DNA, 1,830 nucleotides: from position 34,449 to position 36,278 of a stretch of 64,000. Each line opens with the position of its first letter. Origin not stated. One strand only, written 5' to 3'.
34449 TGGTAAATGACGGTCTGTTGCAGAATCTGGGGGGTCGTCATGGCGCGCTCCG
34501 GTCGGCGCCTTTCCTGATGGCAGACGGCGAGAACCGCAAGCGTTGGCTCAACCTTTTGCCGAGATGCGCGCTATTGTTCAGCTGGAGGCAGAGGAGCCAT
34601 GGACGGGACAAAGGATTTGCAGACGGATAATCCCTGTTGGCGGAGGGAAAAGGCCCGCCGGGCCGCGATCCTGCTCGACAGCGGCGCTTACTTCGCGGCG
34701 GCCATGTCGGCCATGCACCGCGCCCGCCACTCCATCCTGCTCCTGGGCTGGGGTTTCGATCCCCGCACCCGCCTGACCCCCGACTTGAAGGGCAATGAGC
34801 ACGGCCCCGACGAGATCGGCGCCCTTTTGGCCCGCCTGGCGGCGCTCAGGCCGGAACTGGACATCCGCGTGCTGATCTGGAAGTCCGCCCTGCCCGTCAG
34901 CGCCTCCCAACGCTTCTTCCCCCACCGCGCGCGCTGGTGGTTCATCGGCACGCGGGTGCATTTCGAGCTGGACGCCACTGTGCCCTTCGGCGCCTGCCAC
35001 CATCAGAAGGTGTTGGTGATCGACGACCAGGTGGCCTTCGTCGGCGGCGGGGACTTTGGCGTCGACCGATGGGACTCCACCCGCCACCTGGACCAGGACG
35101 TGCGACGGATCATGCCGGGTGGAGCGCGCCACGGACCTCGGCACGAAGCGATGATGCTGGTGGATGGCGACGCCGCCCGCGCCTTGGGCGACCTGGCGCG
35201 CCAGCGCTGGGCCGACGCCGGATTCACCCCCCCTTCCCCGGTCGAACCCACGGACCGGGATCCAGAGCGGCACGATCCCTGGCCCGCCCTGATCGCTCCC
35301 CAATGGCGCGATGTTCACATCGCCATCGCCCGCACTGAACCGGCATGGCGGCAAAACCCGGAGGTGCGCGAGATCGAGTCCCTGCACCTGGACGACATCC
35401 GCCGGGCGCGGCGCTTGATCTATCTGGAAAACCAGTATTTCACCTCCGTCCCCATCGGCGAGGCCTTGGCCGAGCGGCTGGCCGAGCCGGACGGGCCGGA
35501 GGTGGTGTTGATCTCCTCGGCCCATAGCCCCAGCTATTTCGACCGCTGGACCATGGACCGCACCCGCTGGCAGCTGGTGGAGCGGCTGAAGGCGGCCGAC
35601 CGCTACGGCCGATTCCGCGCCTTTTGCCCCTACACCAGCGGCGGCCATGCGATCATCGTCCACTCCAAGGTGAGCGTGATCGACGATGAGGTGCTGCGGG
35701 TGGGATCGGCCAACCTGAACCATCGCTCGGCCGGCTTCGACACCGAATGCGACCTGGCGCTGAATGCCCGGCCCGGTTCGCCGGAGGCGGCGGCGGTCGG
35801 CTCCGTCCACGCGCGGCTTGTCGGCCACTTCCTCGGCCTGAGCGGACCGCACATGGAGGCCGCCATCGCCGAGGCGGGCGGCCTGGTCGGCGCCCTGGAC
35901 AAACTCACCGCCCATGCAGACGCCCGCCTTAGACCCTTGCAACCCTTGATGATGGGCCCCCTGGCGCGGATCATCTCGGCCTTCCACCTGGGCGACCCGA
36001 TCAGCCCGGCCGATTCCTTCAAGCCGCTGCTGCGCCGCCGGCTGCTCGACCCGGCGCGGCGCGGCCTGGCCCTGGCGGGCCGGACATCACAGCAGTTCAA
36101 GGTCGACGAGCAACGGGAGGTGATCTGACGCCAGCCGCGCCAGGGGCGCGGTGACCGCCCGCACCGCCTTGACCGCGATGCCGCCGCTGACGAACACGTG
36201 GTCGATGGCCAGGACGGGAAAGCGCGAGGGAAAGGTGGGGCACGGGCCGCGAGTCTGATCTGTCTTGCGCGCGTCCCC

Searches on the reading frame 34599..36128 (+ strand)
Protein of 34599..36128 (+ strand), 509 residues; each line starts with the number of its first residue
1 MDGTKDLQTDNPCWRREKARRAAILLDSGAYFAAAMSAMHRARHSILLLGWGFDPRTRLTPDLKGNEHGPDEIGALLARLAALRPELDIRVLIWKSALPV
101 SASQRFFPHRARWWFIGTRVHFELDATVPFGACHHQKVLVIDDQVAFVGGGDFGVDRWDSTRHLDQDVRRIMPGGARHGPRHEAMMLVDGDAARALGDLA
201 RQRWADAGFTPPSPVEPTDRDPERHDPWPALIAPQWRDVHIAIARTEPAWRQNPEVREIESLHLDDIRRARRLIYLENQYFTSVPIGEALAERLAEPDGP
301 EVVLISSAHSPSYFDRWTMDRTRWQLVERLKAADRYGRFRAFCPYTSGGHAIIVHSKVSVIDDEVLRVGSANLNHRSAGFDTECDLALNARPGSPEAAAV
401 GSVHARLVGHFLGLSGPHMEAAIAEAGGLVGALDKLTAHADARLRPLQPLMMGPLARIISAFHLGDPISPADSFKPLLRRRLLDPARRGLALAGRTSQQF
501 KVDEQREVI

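Call 57: search_protein_families(library=pfam, proteins=[window:34599-36128:+], max_evalue=0.00001)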
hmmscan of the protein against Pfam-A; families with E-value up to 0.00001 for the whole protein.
window:34599-36128:+ (509 aa): 2 families
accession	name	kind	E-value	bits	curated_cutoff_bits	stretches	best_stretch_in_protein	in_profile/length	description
PF13091.12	PLDc_2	-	4.4e-12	46.4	27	1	265-390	3-117/132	PLD-like domain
PF00614.28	PLDc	-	2.8e-10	40.2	21.9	0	354-377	5-28/28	Phospholipase D Active site motif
